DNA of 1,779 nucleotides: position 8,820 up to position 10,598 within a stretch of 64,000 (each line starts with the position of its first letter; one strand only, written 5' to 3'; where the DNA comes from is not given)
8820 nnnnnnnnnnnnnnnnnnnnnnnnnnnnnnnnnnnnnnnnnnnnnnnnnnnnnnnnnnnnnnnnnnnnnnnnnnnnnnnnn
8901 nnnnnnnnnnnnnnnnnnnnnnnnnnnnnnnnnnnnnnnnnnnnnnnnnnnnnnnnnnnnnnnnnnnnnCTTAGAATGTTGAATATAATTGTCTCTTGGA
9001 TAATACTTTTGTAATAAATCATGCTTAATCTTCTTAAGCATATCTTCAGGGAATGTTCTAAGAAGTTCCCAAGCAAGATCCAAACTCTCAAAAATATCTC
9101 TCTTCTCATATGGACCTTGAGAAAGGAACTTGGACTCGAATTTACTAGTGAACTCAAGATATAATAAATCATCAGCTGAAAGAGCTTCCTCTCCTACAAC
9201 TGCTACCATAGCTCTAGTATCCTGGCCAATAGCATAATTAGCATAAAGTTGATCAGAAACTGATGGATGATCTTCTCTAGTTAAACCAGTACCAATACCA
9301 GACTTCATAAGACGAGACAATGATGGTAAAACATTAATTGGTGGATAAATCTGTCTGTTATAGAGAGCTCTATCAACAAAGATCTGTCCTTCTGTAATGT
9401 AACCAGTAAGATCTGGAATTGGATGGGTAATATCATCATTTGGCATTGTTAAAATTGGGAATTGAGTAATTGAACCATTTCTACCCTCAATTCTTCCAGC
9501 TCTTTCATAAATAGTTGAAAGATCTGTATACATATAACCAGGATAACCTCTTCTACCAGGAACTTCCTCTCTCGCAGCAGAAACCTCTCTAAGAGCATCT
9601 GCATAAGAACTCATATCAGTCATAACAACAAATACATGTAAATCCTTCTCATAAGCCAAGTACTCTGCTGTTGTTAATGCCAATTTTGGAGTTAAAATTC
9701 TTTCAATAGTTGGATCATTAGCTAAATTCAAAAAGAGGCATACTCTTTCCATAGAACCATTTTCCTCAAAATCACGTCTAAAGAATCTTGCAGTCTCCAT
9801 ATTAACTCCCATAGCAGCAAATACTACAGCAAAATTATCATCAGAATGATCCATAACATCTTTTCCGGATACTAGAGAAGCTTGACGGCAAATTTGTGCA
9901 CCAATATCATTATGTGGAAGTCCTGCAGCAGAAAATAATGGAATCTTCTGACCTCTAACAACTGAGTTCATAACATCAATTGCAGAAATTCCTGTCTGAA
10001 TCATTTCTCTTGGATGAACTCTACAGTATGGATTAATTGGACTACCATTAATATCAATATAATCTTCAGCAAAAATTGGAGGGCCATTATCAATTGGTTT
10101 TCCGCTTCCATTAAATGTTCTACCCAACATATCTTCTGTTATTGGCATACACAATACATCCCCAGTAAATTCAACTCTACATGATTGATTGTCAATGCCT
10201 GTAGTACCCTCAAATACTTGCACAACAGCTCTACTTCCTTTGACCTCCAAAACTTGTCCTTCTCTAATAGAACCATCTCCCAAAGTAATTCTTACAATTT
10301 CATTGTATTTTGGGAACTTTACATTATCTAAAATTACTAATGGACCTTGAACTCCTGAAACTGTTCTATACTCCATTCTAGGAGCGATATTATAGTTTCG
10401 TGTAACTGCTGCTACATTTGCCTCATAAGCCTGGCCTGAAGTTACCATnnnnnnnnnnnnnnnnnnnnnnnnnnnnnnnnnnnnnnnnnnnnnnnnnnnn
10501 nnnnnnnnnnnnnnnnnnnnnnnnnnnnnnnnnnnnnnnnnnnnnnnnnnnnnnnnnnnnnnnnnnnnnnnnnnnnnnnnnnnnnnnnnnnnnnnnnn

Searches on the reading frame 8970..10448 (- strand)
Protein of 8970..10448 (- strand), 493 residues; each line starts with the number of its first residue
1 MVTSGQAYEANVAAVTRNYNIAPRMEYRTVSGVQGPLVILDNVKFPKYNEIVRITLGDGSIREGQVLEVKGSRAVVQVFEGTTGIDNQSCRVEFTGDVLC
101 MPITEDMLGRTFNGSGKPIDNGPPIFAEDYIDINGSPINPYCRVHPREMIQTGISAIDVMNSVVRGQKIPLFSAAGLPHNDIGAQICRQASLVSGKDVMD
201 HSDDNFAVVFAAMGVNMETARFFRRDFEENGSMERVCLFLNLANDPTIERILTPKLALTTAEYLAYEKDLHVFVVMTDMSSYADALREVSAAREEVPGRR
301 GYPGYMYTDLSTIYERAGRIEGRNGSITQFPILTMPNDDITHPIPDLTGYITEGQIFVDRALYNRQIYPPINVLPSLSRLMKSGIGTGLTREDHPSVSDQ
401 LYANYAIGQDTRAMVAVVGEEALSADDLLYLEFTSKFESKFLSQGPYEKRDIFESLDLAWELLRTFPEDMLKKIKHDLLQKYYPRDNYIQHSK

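Call 17: list_cluster_members(proteins=[window:8970-10448:-, window:7309-8520:+, window:34080-37448:+, window:6113-6751:-, window:29182-32901:+])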
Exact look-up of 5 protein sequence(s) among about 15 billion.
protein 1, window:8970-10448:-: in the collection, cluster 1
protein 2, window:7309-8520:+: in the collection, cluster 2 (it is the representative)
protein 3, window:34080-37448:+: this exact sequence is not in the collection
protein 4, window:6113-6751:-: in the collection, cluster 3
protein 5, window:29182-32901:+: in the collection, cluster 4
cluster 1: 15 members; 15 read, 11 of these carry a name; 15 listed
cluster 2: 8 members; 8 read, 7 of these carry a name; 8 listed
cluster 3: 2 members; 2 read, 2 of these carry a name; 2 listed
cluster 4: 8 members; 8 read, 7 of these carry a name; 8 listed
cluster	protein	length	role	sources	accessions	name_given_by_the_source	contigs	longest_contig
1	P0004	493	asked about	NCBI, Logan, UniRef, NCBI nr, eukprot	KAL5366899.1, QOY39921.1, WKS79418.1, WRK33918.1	vacuolar ATP synthase subunit B [Cryptosporidium parvum] | Vacuolar proton pump subunit B n=2 Tax=Cryptosporidium parvum TaxID=5807 ... | QOY39921.1 hypothetical protein CPATCC_003981 [Cryptosporidium parvum]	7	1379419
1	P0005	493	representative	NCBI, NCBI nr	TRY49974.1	Vacuolar ATP synthase subunit B [Cryptosporidium tyzzeri]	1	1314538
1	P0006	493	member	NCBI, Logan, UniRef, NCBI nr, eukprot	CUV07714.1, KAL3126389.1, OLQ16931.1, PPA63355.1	unnamed protein product [Cryptosporidium hominis] | Vacuolar proton pump subunit B n=1 Tax=Cryptosporidium hominis TaxID=237895 ... | vacuolar ATP synthase subunit b [Cryptosporidium hominis TU502]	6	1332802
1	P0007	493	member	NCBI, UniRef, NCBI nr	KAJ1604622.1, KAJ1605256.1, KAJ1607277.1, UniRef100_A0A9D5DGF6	vacuolar ATP synthase subunit B [Cryptosporidium canis] | Vacuolar proton pump subunit B n=1 Tax=Cryptosporidium canis TaxID=195482 ...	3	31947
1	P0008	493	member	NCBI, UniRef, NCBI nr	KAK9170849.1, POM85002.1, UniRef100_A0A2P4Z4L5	V-type ATPase B subunit [Cryptosporidium meleagridis] | Vacuolar proton pump subunit B n=1 Tax=Cryptosporidium meleagridis TaxID=93969 ...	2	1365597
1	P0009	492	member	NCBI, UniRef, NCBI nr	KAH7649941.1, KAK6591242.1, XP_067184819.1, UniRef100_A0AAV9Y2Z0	vacuolar ATP synthase subunit b [Cryptosporidium xiaoi] | Vacuolar proton pump subunit B n=1 Tax=Cryptosporidium xiaoi TaxID=659607 ... | vacuolar ATP synthase subunit b [Cryptosporidium bovis]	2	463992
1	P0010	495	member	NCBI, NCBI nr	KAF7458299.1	putative vacuolar ATP synthase subunit b [Cryptosporidium felis]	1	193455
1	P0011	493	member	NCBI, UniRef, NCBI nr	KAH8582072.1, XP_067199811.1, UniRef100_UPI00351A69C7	vacuolar ATP synthase subunit B [Cryptosporidium sp. chipmunk genotype I] | vacuolar ATP synthase subunit B n=1 Tax=Cryptosporidium sp. chipmunk genotype I ...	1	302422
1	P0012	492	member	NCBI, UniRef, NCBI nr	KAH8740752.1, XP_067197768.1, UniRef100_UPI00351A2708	vacuolar ATP synthase subunit b [Cryptosporidium ryanae] | vacuolar ATP synthase subunit b n=1 Tax=Cryptosporidium ryanae TaxID=515981 ...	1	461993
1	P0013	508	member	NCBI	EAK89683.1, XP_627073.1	vacuolar ATP synthase subunit B, partial [Cryptosporidium parvum Iowa II]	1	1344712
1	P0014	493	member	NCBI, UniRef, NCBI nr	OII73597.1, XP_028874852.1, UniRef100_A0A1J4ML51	vacuolar ATP synthase subunit B [Cryptosporidium ubiquitum] | Vacuolar proton pump subunit B n=1 Tax=Cryptosporidium ubiquitum TaxID=857276 ...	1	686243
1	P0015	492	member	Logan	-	-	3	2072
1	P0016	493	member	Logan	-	-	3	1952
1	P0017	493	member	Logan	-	-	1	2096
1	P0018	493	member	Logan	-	-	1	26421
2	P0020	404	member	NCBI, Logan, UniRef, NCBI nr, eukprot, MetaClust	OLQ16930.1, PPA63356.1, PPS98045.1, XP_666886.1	Protein kinase domain protein [Cryptosporidium hominis] | Serine/Threonine protein kinase n=1 Tax=Cryptosporidium hominis TaxID=237895 ... | protein kinase, related to and redundant with Elm1p and Pak1p in activating the SNF1 ...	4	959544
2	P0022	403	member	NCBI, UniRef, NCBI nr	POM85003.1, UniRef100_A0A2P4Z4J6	Protein kinase domain protein [Cryptosporidium meleagridis] | Protein kinase domain protein n=1 Tax=Cryptosporidium meleagridis TaxID=93969 ...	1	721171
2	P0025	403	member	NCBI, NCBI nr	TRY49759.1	Serine/Threonine protein kinase [Cryptosporidium tyzzeri]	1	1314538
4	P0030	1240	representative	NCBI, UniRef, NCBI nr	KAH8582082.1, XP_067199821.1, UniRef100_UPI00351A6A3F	uncharacterized protein ELE39_003241 [Cryptosporidium sp. chipmunk genotype I] | uncharacterized protein n=1 Tax=Cryptosporidium sp. chipmunk genotype I TaxID=1280935 ... | secreted protein [Cryptosporidium sp. chipmunk genotype I]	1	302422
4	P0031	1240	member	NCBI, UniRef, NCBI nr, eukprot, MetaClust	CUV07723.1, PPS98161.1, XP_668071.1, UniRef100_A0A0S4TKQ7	unnamed protein product [Cryptosporidium hominis] | Ubiquitin-like domain containing protein n=1 Tax=Cryptosporidium hominis TaxID=237895 ... | hypothetical protein [Cryptosporidium hominis TU502]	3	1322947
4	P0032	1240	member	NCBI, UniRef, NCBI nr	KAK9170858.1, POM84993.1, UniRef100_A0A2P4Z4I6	hypothetical protein CmeUKMEL1_15170 [Cryptosporidium meleagridis] | Ubiquitin-like domain-containing protein n=1 Tax=Cryptosporidium meleagridis TaxID=93969 ...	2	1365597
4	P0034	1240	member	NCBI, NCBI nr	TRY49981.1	Ubiquitin-like domain containing protein [Cryptosporidium tyzzeri]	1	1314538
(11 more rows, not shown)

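Call 18: find_encoding_contigs(protein=P0032, flank=10000, max_places=2)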
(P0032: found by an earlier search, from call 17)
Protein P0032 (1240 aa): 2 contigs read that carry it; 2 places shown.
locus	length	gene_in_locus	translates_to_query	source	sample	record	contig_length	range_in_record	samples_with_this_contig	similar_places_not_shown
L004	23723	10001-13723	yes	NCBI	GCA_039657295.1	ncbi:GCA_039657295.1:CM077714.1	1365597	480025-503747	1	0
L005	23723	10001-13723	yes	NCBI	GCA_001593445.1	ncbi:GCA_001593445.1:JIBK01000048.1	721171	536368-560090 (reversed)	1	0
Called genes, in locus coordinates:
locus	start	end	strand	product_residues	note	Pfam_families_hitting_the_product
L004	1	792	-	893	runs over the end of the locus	PF00171:Aldedh, PF00465:Fe-ADH, PF13685:Fe-ADH_2 (weak), PF25137:ADH_Fe_C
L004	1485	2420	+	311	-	PF00899:ThiF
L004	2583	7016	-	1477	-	-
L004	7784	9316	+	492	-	-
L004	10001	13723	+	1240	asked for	PF00240:ubiquitin (faint), PF11976:Rad60-SLD (faint)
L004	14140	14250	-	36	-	-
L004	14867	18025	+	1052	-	-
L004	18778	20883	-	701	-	-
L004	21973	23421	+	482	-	-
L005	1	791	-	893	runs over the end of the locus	PF00171:Aldedh, PF00465:Fe-ADH, PF13685:Fe-ADH_2 (weak), PF25137:ADH_Fe_C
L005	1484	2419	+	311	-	PF00899:ThiF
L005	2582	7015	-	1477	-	-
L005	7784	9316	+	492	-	-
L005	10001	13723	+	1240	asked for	PF00240:ubiquitin (faint), PF11976:Rad60-SLD (faint)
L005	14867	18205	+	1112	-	-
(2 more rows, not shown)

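Call 19: find_encoding_contigs(protein=P0030, flank=10000, max_places=2)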
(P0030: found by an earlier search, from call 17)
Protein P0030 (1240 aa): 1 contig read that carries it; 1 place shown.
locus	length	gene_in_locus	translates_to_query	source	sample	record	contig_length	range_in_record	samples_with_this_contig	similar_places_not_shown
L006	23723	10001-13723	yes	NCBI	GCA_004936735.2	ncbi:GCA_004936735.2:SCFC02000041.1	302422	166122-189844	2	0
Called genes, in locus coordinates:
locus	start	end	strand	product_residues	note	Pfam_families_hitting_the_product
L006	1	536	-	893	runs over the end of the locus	PF00171:Aldedh, PF00465:Fe-ADH, PF13685:Fe-ADH_2 (weak), PF25137:ADH_Fe_C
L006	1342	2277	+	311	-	PF00899:ThiF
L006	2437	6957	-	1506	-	-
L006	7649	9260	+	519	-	-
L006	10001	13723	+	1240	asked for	PF00240:ubiquitin (faint), PF11976:Rad60-SLD (faint)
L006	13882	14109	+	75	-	-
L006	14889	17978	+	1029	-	-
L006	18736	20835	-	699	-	-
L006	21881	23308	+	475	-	-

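Call 20: find_encoding_contigs(protein=P0031, flank=10000, max_places=2)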
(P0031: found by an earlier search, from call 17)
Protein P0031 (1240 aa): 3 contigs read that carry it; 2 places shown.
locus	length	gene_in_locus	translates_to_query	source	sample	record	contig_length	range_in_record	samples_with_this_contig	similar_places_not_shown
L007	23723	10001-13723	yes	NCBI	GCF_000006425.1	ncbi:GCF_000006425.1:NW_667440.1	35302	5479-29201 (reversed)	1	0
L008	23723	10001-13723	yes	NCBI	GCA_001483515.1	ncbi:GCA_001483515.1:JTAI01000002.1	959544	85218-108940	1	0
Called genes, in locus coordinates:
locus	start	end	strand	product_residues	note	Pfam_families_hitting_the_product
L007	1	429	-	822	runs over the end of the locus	PF00171:Aldedh, PF00465:Fe-ADH, PF13685:Fe-ADH_2 (weak), PF25137:ADH_Fe_C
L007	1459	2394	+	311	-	PF00899:ThiF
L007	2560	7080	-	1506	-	-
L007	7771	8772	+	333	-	-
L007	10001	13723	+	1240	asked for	PF00240:ubiquitin (faint), PF11976:Rad60-SLD (faint), PF14560:Ubiquitin_2 (faint)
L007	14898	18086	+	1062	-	-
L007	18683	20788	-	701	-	-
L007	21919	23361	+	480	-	-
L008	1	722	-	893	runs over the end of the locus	PF00171:Aldedh, PF00465:Fe-ADH, PF13685:Fe-ADH_2 (weak), PF25137:ADH_Fe_C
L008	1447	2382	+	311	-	PF00899:ThiF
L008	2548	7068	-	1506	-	-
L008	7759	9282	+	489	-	-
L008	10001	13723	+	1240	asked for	PF00240:ubiquitin (faint), PF11976:Rad60-SLD (faint), PF14560:Ubiquitin_2 (faint)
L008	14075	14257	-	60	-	-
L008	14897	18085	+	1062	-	-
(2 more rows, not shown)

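Call 21: find_encoding_contigs(protein=P0034, flank=10000, max_places=1)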
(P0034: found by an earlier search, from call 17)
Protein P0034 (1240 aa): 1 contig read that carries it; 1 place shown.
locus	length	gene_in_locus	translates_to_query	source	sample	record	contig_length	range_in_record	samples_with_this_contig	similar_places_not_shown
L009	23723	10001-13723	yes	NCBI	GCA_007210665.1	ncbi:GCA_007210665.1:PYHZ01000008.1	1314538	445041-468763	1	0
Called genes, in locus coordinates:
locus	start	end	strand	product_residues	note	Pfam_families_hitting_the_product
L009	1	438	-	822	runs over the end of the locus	PF00171:Aldedh, PF00465:Fe-ADH, PF13685:Fe-ADH_2 (weak), PF25137:ADH_Fe_C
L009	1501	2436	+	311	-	PF00899:ThiF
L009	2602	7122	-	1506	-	-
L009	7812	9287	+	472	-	-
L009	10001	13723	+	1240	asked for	PF00240:ubiquitin (faint), PF11976:Rad60-SLD (faint)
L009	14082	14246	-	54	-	-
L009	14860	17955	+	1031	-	-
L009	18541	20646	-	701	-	-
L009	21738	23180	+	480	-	-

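Call 27: find_encoding_contigs(protein=P0014, flank=5000, max_places=1)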
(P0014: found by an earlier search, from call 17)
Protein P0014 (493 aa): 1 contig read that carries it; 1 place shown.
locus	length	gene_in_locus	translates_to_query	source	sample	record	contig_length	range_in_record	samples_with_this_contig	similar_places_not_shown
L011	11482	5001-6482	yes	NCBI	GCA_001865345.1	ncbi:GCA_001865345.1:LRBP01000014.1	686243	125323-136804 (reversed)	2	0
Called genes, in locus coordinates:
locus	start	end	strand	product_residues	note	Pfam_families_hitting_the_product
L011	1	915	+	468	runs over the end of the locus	PF00465:Fe-ADH, PF13685:Fe-ADH_2 (faint), PF25137:ADH_Fe_C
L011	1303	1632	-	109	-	PF27720:SSNA1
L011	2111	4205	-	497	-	-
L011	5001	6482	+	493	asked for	PF02874:ATP-synt_ab_N, PF00006:ATP-synt_ab, PF22919:ATP-synt_VA_C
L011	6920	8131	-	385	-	PF07714:PK_Tyr_Ser-Thr (faint), PF00069:Pkinase, PF14531:Kinase-like (weak)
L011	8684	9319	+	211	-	PF22891:KH_PNO1_2nd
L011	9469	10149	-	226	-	PF03208:PRA1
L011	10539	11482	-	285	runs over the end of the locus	-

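Call 46: find_encoding_contigs(protein=P0025, flank=1000, max_places=1)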
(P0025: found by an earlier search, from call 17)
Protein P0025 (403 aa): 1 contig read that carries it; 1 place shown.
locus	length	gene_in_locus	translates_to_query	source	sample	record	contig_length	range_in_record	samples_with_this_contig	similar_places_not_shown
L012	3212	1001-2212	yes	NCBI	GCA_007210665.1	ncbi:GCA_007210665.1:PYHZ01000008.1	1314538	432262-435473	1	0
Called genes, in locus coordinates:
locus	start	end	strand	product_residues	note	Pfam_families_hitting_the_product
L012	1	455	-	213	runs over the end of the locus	PF22891:KH_PNO1_2nd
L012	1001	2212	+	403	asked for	PF00069:Pkinase, PF07714:PK_Tyr_Ser-Thr (faint), PF14531:Kinase-like (weak), PF00069:Pkinase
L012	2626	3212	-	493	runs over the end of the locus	PF02874:ATP-synt_ab_N, PF00006:ATP-synt_ab, PF22919:ATP-synt_VA_C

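Call 47: find_encoding_contigs(protein=P0020, flank=1000, max_places=1)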
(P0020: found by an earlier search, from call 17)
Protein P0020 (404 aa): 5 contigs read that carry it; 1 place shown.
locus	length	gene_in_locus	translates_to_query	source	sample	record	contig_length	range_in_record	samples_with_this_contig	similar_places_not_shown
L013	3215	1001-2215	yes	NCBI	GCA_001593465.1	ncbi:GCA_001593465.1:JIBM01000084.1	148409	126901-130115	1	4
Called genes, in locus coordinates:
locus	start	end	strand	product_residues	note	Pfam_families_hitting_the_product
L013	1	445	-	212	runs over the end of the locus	PF22891:KH_PNO1_2nd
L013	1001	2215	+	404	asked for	PF00069:Pkinase, PF07714:PK_Tyr_Ser-Thr (faint), PF14531:Kinase-like (weak), PF00069:Pkinase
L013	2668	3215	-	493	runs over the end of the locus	PF02874:ATP-synt_ab_N, PF00006:ATP-synt_ab, PF22919:ATP-synt_VA_C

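Call 48: find_encoding_contigs(protein=P0022, flank=1000, max_places=1)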
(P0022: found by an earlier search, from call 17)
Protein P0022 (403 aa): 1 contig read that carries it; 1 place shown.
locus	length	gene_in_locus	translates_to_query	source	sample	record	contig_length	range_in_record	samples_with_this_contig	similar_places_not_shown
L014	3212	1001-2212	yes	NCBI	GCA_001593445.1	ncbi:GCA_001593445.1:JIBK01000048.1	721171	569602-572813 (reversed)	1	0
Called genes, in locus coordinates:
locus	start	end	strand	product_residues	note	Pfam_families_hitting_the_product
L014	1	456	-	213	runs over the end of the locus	PF22891:KH_PNO1_2nd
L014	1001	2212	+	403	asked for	PF00069:Pkinase, PF07714:PK_Tyr_Ser-Thr (faint), PF14531:Kinase-like (weak)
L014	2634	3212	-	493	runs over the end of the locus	PF02874:ATP-synt_ab_N, PF00006:ATP-synt_ab, PF22919:ATP-synt_VA_C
